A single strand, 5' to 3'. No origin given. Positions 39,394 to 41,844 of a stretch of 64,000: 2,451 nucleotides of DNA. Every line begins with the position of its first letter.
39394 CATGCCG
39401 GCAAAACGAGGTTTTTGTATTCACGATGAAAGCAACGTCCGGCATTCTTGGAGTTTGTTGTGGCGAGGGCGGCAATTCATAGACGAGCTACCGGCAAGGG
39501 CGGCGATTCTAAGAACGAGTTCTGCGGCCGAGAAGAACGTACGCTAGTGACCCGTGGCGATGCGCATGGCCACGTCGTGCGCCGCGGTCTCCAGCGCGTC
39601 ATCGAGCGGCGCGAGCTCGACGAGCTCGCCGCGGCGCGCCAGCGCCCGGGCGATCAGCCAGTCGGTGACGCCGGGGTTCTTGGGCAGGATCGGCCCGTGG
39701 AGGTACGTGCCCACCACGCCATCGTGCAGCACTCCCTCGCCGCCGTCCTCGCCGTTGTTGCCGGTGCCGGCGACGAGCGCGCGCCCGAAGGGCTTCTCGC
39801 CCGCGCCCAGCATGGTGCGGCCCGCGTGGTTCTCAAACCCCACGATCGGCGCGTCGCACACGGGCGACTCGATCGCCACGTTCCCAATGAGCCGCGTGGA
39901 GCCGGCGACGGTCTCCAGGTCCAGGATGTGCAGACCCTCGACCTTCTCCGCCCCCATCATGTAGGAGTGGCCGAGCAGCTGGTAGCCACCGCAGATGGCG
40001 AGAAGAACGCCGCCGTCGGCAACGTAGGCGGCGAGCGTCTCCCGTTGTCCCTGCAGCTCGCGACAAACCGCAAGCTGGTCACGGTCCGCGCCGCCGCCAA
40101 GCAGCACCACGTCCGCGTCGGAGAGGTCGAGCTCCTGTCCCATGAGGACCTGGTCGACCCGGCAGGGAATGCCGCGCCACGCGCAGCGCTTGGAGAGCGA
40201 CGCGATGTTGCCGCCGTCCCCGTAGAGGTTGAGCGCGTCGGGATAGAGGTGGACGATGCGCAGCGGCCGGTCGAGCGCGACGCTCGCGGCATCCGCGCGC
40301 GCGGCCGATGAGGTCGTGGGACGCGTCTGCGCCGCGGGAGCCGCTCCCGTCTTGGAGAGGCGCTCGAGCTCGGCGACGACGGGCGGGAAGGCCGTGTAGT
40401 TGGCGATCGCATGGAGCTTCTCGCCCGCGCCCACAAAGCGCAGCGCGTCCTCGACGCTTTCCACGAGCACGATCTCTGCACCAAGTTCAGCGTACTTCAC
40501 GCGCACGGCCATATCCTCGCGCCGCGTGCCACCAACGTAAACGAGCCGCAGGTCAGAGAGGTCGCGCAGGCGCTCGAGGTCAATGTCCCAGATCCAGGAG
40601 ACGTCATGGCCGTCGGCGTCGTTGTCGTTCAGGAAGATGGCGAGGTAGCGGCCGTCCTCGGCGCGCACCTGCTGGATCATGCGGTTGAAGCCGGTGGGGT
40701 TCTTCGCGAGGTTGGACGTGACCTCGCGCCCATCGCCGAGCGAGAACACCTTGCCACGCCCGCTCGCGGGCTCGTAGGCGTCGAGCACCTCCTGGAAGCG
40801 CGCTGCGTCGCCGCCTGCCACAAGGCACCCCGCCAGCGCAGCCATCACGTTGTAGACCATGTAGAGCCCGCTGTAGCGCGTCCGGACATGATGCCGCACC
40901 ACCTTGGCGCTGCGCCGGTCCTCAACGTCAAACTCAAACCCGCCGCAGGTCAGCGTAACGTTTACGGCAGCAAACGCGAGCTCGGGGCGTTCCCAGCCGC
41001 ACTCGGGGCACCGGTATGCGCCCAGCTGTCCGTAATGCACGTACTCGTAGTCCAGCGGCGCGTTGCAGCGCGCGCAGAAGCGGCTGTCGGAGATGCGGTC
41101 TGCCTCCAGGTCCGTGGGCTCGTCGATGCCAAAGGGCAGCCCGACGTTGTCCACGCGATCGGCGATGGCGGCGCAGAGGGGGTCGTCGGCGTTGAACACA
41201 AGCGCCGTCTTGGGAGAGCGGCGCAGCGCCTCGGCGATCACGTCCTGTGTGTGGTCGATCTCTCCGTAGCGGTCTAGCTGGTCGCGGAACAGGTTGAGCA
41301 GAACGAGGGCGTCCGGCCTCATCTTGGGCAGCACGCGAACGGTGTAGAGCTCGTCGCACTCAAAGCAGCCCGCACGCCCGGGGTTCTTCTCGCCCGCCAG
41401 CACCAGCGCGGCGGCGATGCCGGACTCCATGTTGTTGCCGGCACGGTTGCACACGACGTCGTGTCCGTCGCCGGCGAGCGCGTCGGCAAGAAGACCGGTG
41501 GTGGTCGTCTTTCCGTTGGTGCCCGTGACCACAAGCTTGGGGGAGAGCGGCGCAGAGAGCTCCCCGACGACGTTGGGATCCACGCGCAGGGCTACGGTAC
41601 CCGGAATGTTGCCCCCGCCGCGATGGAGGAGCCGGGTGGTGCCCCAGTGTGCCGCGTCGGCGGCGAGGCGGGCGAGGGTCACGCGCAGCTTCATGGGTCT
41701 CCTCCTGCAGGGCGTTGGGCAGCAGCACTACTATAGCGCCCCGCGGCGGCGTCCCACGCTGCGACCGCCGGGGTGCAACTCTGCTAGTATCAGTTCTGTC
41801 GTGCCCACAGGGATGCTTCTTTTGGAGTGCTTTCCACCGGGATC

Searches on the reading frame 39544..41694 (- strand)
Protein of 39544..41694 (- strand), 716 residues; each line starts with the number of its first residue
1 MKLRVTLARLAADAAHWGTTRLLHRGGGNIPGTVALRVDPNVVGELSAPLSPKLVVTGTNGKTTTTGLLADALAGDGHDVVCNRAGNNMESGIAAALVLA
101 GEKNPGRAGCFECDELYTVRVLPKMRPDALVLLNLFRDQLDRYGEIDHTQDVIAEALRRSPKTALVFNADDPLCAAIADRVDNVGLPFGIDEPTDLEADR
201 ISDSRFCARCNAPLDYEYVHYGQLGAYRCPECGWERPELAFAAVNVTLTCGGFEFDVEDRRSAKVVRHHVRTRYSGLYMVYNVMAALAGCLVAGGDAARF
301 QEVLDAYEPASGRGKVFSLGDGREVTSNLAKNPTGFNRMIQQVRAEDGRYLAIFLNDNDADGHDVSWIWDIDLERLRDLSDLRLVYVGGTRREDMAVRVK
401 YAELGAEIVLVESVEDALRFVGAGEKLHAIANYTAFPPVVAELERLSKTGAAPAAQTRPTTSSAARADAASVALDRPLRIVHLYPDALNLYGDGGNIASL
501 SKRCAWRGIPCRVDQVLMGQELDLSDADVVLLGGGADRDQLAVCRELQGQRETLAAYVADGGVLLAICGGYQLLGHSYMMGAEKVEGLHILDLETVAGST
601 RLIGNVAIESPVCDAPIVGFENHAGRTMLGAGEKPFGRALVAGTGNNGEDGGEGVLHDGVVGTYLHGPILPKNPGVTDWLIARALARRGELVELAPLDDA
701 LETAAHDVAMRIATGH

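Call 18: search_protein_families(library=pfam, proteins=[window:39544-41694:-])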
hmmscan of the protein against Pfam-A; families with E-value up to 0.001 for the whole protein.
window:39544-41694:- (716 aa): 3 families
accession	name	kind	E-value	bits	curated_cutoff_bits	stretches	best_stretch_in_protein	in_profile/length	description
PF07685.20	GATase_3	-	3.5e-37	128.4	27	1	479-673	1-195/196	CobB/CobQ-like glutamine amidotransferase domain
PF08353.15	MurT_C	-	2.6e-26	92.2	25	1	329-435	1-109/110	MurT ligase C-terminal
PF08245.18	Mur_ligase_M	-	2.5e-13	50.9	24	1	56-208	1-166/200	Mur ligase middle domain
